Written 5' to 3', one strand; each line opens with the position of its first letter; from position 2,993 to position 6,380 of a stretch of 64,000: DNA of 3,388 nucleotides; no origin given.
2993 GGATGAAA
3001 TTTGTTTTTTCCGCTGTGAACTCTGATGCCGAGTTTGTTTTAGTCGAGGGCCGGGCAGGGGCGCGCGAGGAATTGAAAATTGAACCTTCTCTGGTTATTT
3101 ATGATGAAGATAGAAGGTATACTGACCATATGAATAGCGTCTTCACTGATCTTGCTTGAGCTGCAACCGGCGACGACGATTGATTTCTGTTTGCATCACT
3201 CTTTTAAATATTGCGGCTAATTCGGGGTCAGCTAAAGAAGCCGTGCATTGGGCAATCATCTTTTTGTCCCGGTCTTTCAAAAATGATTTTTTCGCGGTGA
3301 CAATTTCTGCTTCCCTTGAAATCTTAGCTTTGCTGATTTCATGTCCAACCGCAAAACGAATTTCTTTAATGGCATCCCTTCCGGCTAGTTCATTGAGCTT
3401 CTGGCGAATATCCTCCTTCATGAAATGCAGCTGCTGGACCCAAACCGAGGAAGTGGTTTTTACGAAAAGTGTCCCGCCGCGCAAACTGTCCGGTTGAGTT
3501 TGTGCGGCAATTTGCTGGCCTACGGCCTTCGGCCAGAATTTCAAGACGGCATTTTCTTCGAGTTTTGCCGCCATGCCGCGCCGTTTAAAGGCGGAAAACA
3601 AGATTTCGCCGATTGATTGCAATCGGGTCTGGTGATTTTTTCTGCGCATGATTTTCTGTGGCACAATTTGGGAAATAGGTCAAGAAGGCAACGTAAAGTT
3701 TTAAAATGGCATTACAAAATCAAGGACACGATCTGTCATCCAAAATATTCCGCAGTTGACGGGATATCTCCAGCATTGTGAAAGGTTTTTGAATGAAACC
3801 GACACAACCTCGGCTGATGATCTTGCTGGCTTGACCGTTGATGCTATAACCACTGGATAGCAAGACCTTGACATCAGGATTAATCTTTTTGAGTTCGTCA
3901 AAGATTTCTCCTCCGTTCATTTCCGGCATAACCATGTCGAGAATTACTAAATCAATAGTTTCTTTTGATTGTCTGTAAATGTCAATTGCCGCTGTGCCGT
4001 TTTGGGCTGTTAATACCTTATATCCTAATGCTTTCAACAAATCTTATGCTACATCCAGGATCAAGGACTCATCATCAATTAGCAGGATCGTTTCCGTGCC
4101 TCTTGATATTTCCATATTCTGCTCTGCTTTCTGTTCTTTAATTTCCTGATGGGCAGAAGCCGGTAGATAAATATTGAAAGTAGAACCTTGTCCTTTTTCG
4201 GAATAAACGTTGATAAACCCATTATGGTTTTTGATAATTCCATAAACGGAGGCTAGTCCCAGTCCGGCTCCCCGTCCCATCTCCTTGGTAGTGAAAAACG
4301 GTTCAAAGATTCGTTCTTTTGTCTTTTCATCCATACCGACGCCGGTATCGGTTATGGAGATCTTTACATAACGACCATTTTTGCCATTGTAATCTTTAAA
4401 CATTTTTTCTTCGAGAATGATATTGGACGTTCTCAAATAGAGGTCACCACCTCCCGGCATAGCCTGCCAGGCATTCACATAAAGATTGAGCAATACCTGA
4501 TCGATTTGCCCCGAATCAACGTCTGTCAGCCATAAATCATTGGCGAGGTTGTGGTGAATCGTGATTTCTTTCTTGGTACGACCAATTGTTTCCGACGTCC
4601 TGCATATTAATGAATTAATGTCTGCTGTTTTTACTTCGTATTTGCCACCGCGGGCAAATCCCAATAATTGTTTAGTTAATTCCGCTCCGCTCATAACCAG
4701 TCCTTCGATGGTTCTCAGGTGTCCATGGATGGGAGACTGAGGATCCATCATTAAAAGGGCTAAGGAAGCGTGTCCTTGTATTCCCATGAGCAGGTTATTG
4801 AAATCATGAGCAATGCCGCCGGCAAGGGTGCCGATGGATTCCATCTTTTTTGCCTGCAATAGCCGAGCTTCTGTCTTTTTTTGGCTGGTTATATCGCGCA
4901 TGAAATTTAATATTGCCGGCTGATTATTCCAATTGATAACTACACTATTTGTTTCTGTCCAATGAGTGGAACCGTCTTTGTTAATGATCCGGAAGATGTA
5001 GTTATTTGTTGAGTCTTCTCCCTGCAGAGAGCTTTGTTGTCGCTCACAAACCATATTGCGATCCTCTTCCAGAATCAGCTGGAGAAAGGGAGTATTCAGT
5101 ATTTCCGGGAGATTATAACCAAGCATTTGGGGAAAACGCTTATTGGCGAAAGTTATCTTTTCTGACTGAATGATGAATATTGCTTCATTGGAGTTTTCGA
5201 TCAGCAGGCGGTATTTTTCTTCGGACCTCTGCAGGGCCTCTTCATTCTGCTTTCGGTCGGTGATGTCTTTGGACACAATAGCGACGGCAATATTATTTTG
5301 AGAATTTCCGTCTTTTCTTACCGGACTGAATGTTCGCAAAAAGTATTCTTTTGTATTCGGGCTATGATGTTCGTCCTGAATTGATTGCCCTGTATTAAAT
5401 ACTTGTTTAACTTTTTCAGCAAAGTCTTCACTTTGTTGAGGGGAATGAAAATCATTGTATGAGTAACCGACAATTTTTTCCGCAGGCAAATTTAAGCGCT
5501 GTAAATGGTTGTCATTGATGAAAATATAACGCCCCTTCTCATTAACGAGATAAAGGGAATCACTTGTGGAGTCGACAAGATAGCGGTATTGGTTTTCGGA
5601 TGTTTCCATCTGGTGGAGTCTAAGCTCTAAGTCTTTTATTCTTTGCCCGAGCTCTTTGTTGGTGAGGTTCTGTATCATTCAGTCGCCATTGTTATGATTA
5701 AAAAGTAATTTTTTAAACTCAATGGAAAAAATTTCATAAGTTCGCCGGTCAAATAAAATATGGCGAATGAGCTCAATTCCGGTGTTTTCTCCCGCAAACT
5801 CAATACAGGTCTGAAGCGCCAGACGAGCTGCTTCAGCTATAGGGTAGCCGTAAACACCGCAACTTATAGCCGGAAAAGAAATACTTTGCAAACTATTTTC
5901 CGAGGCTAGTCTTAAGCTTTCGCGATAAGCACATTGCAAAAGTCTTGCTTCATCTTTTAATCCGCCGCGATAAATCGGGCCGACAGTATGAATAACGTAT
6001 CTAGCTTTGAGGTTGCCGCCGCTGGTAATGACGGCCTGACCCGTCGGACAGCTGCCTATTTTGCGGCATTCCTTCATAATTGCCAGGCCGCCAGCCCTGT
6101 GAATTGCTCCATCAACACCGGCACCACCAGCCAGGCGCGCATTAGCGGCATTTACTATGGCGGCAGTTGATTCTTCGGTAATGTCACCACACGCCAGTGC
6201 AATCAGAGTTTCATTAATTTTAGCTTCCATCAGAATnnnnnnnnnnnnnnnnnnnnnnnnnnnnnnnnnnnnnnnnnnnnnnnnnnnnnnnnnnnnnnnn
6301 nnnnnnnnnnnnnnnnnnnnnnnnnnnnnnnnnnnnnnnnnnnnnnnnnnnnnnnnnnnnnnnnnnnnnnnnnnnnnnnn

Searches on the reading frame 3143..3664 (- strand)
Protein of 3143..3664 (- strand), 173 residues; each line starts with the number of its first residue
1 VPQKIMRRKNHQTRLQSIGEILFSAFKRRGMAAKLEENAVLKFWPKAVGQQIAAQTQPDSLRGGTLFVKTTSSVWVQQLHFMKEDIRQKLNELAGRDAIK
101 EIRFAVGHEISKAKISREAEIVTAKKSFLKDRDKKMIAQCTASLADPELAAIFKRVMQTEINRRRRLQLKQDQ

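Call 70: search_protein_families(library=pfam, proteins=[window:3143-3664:-], max_evalue=0.001)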
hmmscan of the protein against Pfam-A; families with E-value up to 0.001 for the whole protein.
window:3143-3664:- (173 aa): 1 family
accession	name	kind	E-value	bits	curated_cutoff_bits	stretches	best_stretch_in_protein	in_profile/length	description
PF05258.17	DciA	-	1.6e-22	79.9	24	1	18-104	2-89/89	Dna[CI] antecedent, DciA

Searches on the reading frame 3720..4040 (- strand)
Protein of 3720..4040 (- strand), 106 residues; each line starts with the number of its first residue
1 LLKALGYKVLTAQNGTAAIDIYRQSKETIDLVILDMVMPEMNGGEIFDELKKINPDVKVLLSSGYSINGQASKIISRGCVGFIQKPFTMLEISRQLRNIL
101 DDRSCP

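Call 70: search_protein_families(library=pfam, proteins=[window:3720-4040:-], max_evalue=0.001)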
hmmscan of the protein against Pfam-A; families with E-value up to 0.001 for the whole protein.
window:3720-4040:- (106 aa): 1 family
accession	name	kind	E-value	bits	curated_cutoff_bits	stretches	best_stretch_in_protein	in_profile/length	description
PF00072.30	Response_reg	-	1.6e-18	67.3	30.2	1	2-94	18-108/111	Response regulator receiver domain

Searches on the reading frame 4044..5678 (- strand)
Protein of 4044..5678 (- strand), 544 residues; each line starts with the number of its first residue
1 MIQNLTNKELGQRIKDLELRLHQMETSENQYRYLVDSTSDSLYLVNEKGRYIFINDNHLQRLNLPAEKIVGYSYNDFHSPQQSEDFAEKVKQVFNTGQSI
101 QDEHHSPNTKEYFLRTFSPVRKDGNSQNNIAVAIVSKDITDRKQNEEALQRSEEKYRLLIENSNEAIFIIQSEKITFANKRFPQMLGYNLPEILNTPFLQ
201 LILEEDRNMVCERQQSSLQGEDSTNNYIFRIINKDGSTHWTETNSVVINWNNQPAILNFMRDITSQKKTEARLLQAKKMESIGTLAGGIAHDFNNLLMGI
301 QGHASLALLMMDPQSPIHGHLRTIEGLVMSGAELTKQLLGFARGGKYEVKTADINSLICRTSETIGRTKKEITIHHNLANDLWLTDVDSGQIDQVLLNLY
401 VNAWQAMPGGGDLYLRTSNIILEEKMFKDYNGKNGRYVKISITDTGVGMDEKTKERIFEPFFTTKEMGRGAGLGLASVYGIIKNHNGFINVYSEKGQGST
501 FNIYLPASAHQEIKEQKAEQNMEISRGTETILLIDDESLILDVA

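Call 70: search_protein_families(library=pfam, proteins=[window:4044-5678:-], max_evalue=0.001)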
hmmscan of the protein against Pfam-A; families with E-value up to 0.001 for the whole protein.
window:4044-5678:- (544 aa): 7 families
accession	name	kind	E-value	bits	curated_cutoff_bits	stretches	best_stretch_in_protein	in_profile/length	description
PF02518.31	HATPase_c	-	1e-20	74.7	26.4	1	388-507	2-109/111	Histidine kinase-, DNA gyrase B-, and HSP90-like ATPase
PF13426.13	PAS_9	-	1.4e-20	74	27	2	165-264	2-102/103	PAS domain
PF08448.16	PAS_4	-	5.2e-18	65.7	23.1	1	35-144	1-110/110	PAS fold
PF00989.32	PAS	-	9.5e-18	64.7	22.6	2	154-263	1-113/113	PAS fold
PF08447.18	PAS_3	-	9.8e-16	58.2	25.6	1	176-255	2-83/89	PAS fold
PF13188.13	PAS_8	-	1.1e-12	47.8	21.8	1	154-203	1-51/65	PAS domain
PF14598.12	PAS_11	-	2.1e-05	24.9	25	0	47-101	10-64/109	PAS domain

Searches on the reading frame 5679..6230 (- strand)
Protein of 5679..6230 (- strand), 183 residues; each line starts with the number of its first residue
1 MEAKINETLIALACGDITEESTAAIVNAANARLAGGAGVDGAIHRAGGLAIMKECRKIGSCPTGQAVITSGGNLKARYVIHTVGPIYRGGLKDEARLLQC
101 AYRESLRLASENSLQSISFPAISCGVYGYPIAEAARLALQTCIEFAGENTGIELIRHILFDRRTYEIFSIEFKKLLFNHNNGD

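Call 70: search_protein_families(library=pfam, proteins=[window:5679-6230:-], max_evalue=0.001)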
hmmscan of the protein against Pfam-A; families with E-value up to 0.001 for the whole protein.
window:5679-6230:- (183 aa): 1 family
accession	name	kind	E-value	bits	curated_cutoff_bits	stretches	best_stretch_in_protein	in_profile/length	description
PF01661.27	Macro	-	1.1e-43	148.3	22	1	26-138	1-118/118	Macro domain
